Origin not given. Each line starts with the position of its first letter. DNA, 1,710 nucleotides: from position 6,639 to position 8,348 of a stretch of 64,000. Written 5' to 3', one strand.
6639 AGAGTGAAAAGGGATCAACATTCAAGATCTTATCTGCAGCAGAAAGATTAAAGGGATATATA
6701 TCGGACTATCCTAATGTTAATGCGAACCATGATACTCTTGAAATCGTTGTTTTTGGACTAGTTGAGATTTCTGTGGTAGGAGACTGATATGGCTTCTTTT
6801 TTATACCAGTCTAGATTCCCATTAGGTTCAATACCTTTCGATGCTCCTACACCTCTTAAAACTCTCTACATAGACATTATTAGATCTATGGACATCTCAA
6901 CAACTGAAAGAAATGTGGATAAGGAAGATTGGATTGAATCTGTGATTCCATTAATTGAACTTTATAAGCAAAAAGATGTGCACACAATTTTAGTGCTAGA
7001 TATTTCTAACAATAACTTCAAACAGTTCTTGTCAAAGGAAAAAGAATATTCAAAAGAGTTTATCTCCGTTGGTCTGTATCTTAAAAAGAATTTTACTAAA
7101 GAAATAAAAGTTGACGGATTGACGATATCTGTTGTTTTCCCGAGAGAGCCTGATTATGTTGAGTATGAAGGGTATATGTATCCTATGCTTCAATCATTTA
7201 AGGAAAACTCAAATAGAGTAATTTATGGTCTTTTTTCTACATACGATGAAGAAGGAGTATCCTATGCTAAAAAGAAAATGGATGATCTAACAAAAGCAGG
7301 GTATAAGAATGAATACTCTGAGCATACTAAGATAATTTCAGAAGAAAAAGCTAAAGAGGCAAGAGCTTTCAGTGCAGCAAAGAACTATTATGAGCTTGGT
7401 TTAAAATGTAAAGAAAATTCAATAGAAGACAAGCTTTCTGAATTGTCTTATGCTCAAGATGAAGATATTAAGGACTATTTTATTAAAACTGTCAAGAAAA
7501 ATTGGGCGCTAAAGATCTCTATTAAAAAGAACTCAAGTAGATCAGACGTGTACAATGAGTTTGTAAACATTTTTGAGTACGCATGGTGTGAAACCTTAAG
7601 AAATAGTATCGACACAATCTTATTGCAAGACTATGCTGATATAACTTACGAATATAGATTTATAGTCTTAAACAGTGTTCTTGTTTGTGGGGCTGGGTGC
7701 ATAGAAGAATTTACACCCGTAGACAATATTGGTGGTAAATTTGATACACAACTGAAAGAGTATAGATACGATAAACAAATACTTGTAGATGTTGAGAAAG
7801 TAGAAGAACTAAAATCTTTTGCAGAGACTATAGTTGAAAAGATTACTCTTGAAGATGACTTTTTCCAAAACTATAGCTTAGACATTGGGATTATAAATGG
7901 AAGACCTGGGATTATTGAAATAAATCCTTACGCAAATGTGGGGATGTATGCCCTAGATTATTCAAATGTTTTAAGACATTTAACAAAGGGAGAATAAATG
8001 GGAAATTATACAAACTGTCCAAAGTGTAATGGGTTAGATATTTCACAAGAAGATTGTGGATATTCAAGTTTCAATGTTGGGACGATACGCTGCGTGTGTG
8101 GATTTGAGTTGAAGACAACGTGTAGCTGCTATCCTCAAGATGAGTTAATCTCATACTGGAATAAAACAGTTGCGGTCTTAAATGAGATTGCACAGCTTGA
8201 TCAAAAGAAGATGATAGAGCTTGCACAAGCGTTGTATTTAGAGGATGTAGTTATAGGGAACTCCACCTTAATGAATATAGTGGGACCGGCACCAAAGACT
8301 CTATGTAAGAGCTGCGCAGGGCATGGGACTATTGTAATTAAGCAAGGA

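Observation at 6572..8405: Translationally coupled small protein - ATP-grasp ligase - CxxCxGxG zinc-finger trio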

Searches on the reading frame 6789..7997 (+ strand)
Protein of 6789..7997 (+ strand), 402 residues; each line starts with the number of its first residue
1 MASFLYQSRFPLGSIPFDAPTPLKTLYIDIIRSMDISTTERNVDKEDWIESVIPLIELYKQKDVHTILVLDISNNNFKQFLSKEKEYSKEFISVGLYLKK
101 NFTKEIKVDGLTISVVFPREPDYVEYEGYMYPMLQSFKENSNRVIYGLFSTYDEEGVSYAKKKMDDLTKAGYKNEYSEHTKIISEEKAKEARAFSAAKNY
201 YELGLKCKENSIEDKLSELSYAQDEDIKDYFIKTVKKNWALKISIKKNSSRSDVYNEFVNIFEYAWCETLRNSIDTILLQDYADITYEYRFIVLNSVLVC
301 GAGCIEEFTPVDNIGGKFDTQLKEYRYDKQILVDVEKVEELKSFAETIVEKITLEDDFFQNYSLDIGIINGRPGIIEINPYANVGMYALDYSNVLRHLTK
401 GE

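Call 3: search_protein_families(library=pfam, proteins=[window:6789-7997:+], max_evalue=0.1)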
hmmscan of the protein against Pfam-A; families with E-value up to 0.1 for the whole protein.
window:6789-7997:+ (402 aa): 1 family
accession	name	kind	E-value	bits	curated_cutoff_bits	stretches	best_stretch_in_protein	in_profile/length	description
PF18299.6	R2K_2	-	0.00018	21.8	26.2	1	322-395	80-145/147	ATP-grasp domain, R2K clade family 2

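Call 4: search_protein_families(library=phrogs, proteins=[window:6789-7997:+], max_evalue=0.1)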
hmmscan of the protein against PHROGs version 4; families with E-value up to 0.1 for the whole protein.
window:6789-7997:+ (402 aa): 2 families
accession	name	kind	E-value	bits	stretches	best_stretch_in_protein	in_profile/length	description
phrog_7313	-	unknown function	2.8e-08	34.7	1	322-399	184-258/264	-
phrog_38006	-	unknown function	0.081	14.3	0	311-372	61-116/128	-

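Call 6: find_homologous_proteins(query=window:6789-7997:+)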
Query window:6789-7997:+ (402 aa): 27 proteins with E <= 0.001 among 4850 candidates.
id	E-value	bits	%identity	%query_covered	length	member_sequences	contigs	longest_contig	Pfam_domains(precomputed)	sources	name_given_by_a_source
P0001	5.0e-263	890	100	100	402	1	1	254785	-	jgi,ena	-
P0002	1.8e-70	256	36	98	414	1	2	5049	-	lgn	-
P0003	4.9e-60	222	37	98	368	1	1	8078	-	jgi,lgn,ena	-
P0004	3.2e-56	209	36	98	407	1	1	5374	PF18299.7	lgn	-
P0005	6.0e-52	195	36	98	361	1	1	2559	PF14243.12,PF18299.7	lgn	-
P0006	7.1e-33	132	30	98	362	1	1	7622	PF18299.7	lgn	-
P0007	4.0e-15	74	34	39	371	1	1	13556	-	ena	-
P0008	1.3e-14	72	36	29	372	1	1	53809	PF18299.7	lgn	-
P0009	2.1e-13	68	32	45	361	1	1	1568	-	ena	-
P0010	1.1e-12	66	27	53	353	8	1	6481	-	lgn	-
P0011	1.9e-12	65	34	33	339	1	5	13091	-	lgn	-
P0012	4.3e-12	64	32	46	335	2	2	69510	PF18299.7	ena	-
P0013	1.1e-11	63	33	39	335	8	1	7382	PF18299.7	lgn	-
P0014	1.7e-11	62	34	40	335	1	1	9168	-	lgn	-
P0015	2.0e-11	62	34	39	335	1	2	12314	-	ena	-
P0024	3.6e-5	41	31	31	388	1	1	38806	PF18299.7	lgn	-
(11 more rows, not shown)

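Call 7: find_encoding_contigs(protein=P0002, flank=5000, max_places=3)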
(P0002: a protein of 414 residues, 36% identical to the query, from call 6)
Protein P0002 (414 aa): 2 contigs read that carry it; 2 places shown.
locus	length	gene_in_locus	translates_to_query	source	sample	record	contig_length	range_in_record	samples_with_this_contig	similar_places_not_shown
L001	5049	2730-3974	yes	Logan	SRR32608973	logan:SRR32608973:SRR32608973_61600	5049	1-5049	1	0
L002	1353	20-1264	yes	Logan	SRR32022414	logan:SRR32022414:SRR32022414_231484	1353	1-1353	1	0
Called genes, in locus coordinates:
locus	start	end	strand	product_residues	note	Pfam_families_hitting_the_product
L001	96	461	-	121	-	-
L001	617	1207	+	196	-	-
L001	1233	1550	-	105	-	-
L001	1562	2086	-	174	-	-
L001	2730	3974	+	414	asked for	-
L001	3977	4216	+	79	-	-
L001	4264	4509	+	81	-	-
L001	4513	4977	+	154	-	-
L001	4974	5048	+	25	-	?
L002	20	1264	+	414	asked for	-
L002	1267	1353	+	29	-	?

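Call 8: find_encoding_contigs(protein=P0003, flank=5000, max_places=3)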
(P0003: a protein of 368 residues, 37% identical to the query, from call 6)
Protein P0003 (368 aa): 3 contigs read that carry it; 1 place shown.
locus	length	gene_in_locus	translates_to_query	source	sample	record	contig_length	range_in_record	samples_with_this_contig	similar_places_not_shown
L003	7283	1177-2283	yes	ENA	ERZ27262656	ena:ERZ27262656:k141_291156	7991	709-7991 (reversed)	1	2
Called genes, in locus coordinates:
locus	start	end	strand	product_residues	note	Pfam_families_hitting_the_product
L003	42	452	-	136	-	-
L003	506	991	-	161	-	PF08719:NADAR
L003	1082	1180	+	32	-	-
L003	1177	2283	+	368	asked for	-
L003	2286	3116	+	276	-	PF00462:Glutaredoxin (weak)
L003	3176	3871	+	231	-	PF01027:Bax1-I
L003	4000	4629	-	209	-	-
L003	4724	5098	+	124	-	-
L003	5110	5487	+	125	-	-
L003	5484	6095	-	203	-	-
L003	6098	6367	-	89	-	-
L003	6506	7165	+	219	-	PF09414:RNA_ligase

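Call 9: find_encoding_contigs(protein=P0004, flank=5000, max_places=3)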
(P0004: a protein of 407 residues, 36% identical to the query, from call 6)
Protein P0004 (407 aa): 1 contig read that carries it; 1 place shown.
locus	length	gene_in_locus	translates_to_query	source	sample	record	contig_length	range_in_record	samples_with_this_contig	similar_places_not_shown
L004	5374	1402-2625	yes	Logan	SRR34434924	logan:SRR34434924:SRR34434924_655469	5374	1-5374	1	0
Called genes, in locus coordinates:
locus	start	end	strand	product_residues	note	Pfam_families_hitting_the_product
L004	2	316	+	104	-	?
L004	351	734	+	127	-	-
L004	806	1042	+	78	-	-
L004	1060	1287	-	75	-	-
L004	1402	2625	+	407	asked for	PF18299:R2K_2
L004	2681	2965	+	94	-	-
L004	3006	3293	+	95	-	-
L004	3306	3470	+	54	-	-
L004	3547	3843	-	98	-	-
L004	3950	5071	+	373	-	-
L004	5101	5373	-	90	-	?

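Call 10: find_encoding_contigs(protein=P0006, flank=5000, max_places=3)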
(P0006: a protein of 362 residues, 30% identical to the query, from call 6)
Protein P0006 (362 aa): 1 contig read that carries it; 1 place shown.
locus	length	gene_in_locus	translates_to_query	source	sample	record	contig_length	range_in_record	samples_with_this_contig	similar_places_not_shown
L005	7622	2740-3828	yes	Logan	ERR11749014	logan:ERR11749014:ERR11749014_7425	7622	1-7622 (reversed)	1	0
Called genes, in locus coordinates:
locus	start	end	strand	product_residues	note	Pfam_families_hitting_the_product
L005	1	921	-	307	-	?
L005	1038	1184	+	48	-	-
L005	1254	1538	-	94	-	-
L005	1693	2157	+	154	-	-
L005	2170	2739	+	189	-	-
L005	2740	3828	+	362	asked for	PF18299:R2K_2 (weak)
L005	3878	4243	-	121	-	-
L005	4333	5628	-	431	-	PF02877:PARP_reg, PF00644:PARP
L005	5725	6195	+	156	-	-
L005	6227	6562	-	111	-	-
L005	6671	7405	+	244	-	-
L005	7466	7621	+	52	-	?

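Call 29: predict_structure(alignment_id=A1)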
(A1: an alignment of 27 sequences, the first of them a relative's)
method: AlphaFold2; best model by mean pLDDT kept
length: 402 residues; sequences in the alignment: 27
mean_pLDDT: 87.5   pTM: 0.86
mean pLDDT of the five models: 87.5, 86.2, 85.9, 82.9, 81.0
residues with pLDDT >= 90: 249; 70-90: 113; 50-70: 28; < 50: 12
segments of 3 or more residues with pLDDT < 50: 76-86
pLDDT, mean of each block of 10 residues (from residue 1): 85 94 94 92 92 91 81 55 52 74 67 79 81 96 96 92 95 68 78 92 94 97 98 88 97 94 79 87 97 95 89 92 90 97 98 94 96 96 82 89 56
secondary structure, 60 per line:
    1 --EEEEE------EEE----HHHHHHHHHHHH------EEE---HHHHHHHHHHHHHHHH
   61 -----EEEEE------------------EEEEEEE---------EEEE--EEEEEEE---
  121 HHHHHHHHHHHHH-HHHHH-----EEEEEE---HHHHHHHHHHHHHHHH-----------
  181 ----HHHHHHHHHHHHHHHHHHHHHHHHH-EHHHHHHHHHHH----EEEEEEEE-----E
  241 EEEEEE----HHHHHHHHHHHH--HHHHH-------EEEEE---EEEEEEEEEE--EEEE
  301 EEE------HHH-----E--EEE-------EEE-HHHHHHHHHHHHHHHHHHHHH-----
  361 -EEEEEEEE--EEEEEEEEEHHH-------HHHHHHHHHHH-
elements in order: E3-7 E14-16 H21-32 E39-41 H45-60 E66-70 E89-95 E105-108 E111-117 H121-133 H135-139 E145-150 H154-169 H185-209 H212-222 E227-234 E240-246 H251-262 H265-269 E277-281 E285-294 E297-303 E321-323 E331-333 H335-355 E362-369 E372-380 H391-401
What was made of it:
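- On ATP-grasp superfamily: AF2 pLDDT 87.5 (call 29).
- AF2 model pLDDT 87.5, pTM 0.86 (call 29).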

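Call 32: fold_search(model_id=the predicted structure, library=pdb)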
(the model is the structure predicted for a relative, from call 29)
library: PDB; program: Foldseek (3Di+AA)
matches with E <= 10: 669; with E <= 0.001: 29
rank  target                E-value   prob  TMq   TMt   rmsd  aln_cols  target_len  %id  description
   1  3v4z_A                1.1e-04  1.00  0.31  0.39  16.8       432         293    8  D-alanine--D-alanine ligase from Yersinia pestis (released 2011-12-28)
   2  7dro_A                1.6e-04  1.00  0.26  0.34   5.7       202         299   10  Structure of ATP-grasp ligase PsnB complexed with minimal precursor (released 2021-09-08)
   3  3r5x_C                3.4e-04  1.00  0.24  0.33   8.1       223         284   11  Crystal Structure of D-alanine--D-Alanine Ligase from Bacillus anthracis complexed with ATP (released 2011-04-06)
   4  7dro_E                3.4e-04  0.99  0.31  0.40  14.6       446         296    8  Structure of ATP-grasp ligase PsnB complexed with minimal precursor (released 2021-09-08)
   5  7drm_C                4.8e-04  1.00  0.24  0.30   8.0       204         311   13  Structure of ATP-grasp ligase PsnB complexed with minimal precursor, Mg, and ADP (released 2021-09-08)
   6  7ta5                  4.8e-04  0.93  0.24  0.18  19.7       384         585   11  Crystal structure of cyanophycin synthetase 2 from Gloeothece citriformis (released 2022-03-02)
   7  3vpb_A                5.1e-04  1.00  0.28  0.38   5.3       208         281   14  ArgX from Sulfolobus tokodaii complexed with LysW/Glu/ADP/Mg/Zn/Sulfate (released 2013-02-27)
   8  3rfc                  5.1e-04  1.00  0.26  0.29   6.4       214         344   14  Crystal structure of D-alanine-D-alanine ligase A from Xanthomonas oryzae pathovar oryzae with ADP (released 2011-05-04)
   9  4zgp_B                5.4e-04  1.00  0.28  0.42  12.9       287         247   10  Structure of Cdc123 from Schizosaccharomyces pombe (released 2015-10-14)
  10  4zgo_B                5.4e-04  1.00  0.28  0.41  12.1       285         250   12  Structure of C-terminally truncated Cdc123 from Schizosaccharomyces pombe (released 2015-09-30)
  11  3orr_A                5.4e-04  1.00  0.22  0.24   6.3       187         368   14  Crystal Structure of N5-Carboxyaminoimidazole synthetase from Staphylococcus aureus (released 2011-07-20)
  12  7dro_B                5.4e-04  0.85  0.22  0.28  16.9       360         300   12  Structure of ATP-grasp ligase PsnB complexed with minimal precursor (released 2021-09-08)
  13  5bpf_B                5.7e-04  1.00  0.26  0.33   6.1       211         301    9  Crystal structure of ADP complexed D-alanine-D-alanine ligase(DDL) from Yersinia pestis (released 2016-03-02)
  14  7drp_B                6.0e-04  1.00  0.26  0.34   5.5       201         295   11  Structure of ATP-grasp ligase PsnB complexed with phosphomimetic variant of minimal precursor, Mg, and ADP (released 2021-09-08)
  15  3e5n                  6.0e-04  0.99  0.22  0.25   6.3       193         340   14  Crystal structure of D-alanine-D-alanine ligase from Xanthomonas oryzae pv. oryzae KACC10331 (released 2009-08-18)
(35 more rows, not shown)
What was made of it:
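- On ATP-grasp superfamily: The top 50 Foldseek hits are all ATP-grasp (call 32).
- All 50 top Foldseek PDB hits are ATP-grasp enzymes (call 32).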

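Call 35: find_encoding_contigs(protein=P0012, flank=5000, max_places=2)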
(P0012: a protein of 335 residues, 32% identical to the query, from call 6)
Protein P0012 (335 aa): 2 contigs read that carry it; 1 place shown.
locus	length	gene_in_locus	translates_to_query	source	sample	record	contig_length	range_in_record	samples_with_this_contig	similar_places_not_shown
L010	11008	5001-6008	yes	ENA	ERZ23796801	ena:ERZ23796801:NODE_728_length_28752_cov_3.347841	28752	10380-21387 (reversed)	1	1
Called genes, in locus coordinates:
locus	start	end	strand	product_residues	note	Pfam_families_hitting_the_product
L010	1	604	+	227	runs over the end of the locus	-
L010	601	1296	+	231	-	-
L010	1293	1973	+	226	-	-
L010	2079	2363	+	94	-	-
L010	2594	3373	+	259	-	-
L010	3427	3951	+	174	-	-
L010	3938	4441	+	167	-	-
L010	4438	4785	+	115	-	-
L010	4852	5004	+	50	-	-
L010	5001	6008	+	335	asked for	PF18299:R2K_2 (faint)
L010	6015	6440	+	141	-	-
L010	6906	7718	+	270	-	-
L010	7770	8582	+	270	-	PF14243:R2K_3, PF18299:R2K_2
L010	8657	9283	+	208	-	-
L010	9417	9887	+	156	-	PF13274:SocA_Panacea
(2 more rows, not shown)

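Call 36: find_encoding_contigs(protein=P0008, flank=5000, max_places=2)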
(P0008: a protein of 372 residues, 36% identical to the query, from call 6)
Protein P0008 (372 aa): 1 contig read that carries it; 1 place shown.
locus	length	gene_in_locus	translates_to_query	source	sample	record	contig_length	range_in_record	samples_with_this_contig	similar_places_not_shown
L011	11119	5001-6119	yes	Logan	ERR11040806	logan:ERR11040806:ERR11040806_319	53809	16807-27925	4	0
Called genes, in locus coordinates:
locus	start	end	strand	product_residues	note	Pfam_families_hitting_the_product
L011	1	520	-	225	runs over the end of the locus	-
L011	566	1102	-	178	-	-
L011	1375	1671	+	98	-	-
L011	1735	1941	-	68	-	-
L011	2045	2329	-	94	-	-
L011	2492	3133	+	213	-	-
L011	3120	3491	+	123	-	-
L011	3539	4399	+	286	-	PF14243:R2K_3, PF18299:R2K_2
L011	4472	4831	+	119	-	-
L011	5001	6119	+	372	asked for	PF18299:R2K_2 (weak)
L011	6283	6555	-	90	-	-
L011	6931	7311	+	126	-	-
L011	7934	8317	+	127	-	-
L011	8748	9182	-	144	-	-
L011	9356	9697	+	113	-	-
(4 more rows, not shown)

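Call 37: find_encoding_contigs(protein=P0024, flank=5000, max_places=2)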
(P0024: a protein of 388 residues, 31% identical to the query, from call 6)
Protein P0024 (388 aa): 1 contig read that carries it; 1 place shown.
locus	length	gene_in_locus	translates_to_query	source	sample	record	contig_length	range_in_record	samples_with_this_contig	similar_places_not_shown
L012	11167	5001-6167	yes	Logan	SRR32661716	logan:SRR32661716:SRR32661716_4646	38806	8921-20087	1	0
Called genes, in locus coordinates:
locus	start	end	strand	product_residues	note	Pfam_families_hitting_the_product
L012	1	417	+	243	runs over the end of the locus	PF13328:HD_4, PF01966:HD (weak)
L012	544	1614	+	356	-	-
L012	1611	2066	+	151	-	-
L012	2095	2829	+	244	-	-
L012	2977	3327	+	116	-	-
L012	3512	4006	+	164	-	-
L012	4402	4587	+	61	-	-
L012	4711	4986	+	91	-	-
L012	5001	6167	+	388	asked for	PF18299:R2K_2 (weak)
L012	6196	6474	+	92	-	-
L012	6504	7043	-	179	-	PF02698:DUF218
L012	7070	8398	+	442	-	-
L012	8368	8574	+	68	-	-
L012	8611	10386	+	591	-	PF14284:PcfJ (faint)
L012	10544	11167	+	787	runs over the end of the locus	PF02518:HATPase_c (weak), PF13589:HATPase_c_3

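Call 46: find_related_loci(query=A1, collection=viral_contigs, flank=4000)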
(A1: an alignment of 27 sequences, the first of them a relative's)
Query A1 (402 aa) in viral_contigs; peptide patterns used: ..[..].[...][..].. (x = any residue, [..] = any of these).
7 stretches matched a pattern, but none encodes a relative of the query by tblastn (E <= 1e-3).
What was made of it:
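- Tried and rejected: Pattern hits were found, but none was confirmed (call 46).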

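Call 47: find_related_loci(query=A1, collection=genome_contigs, flank=4000)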
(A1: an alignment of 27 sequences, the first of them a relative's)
Query A1 (402 aa) in genome_contigs; peptide patterns used: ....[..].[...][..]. (x = any residue, [..] = any of these).
19 stretches matched a pattern; 9 encode a relative of the query (tblastn E <= 1e-3); 9 distinct loci.
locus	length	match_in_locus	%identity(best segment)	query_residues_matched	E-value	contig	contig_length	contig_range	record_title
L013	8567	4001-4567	26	219-395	1e-18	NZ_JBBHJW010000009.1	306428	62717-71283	Paucibacter soli strain AS307 9, whole genome shotgun sequence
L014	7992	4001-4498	32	225-388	2e-18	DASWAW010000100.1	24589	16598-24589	MAG TPA_asm: Arthrobacter sp. isolate SMAG_U2666 k141_642805, whole genome shotgun sequence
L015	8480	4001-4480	29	233-390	3e-15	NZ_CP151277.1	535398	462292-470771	Paracoccus sp. ME4 plasmid unnamed1, complete sequence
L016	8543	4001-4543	27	227-400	4e-15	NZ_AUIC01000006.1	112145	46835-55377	Pseudoclavibacter soli DSM 23366 G557DRAFT_scaffold00005.5_C, whole genome shotgun sequence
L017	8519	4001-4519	23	223-390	2e-14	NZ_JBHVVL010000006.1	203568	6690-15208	Leifsonia sp. NPDC058194 NPDC058194_T35_G11.ctg-0006, whole genome shotgun sequence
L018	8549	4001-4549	28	211-390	5e-14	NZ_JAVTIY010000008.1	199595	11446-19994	Microbacterium sp. WCS2018Hpa-9 NODE_8_length_199595_cov_110.896041, whole genome shotgun sequence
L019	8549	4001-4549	28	211-390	5e-14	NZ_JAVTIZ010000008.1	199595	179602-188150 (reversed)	Microbacterium sp. WCS2018Hpa-23 NODE_8_length_199595_cov_87.806355, whole genome shotgun sequence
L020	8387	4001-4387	30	275-400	2e-12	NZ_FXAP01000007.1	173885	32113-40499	Plantibacter flavus strain VKM Ac-2504, whole genome shotgun sequence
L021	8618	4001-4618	23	216-394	2e-9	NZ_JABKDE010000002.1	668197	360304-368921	Brevibacterium oceani strain BBH7 NODE_2_length_668197_cov_67.375227_cov_67.375227, whole genome shotgun sequence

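Call 51: search_solved_structures(query=A1, max_evalue=10)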
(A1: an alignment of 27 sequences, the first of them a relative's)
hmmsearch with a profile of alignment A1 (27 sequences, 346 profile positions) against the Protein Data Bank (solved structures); distinct sequences matched with E-value up to 10: 3.
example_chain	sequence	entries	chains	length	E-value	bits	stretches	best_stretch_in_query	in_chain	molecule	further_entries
2qh5_A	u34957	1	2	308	0.33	13.4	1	281-319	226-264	Mannose-6-phosphate isomerase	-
8iao_AA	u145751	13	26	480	1.2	11.6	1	117-191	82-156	Cytochrome b-c1 complex subunit 1, mitochondrial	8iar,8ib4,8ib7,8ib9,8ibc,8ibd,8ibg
7o37_A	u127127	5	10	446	1.2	11.6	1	117-191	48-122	Cytochrome b-c1 complex subunit 1, mitochondrial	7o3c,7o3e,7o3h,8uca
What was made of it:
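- Closest known: CDC123. Different: No detectable pairwise sequence match to PDB Cdc123 with the family profile (call 51).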

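Call 58: search_protein_families(library=padloc, proteins=[window:6789-7997:+], max_evalue=0.01)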
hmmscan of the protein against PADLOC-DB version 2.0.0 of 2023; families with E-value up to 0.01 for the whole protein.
window:6789-7997:+ (402 aa): 0 families

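Call 59: search_protein_families(library=ncbifam, proteins=[window:6789-7997:+], max_evalue=0.01)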
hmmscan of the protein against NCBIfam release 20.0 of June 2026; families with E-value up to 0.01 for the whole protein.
window:6789-7997:+ (402 aa): 0 families

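Call 82: search_protein_families(library=pfam, alignment_id=A1, max_evalue=0.001)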
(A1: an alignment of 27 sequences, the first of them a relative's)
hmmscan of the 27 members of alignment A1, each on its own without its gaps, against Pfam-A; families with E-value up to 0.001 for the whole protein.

A. member 1, P0001 (402 aa): 1 family
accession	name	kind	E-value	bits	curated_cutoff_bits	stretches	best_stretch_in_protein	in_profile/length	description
PF18299.6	R2K_2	-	0.00018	21.8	26.2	0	322-395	80-145/147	ATP-grasp domain, R2K clade family 2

B. families by the number of members that match (of 27 scanned): 2 families
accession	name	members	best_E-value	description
PF18299.6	R2K_2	18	2.3e-08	ATP-grasp domain, R2K clade family 2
PF14243.11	R2K_3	16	6.8e-09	ATP-grasp domain, R2K clade family 3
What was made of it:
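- On R2K clade (Pfam R2K_2 / R2K_3): At family level, 18 of 27 members hit R2K_2 and 16 of 27 hit R2K_3 at E ≤ 1e-3 (best 2e-8 and 7e-9), and no other family is hit (call 82).
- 18 of 27 family members hit R2K_2 and 16 of 27 hit R2K_3; no other Pfam family appears (call 82). It belongs to the same clade as CDC123 (calls 3, 82).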

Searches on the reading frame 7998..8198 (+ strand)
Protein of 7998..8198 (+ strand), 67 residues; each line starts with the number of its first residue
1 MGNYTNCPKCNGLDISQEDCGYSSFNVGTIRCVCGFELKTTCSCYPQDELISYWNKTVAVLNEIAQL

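Call 50: search_protein_families(library=pfam, proteins=[window:7998-8198:+], max_evalue=10)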
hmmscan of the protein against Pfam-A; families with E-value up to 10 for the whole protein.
seq(67 aa): 1 family
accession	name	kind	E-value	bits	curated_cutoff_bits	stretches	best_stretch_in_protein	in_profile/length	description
PF14354.12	Lar_restr_allev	-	0.19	12.5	28.6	1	6-56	5-56/58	Restriction alleviation protein Lar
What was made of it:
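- On Lar restriction-alleviation family (135-aa protein, N-terminus): Each hit covers about positions 3-56 of the 58-position profile, but all are far below the 28.6-bit cut-off (call 50).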
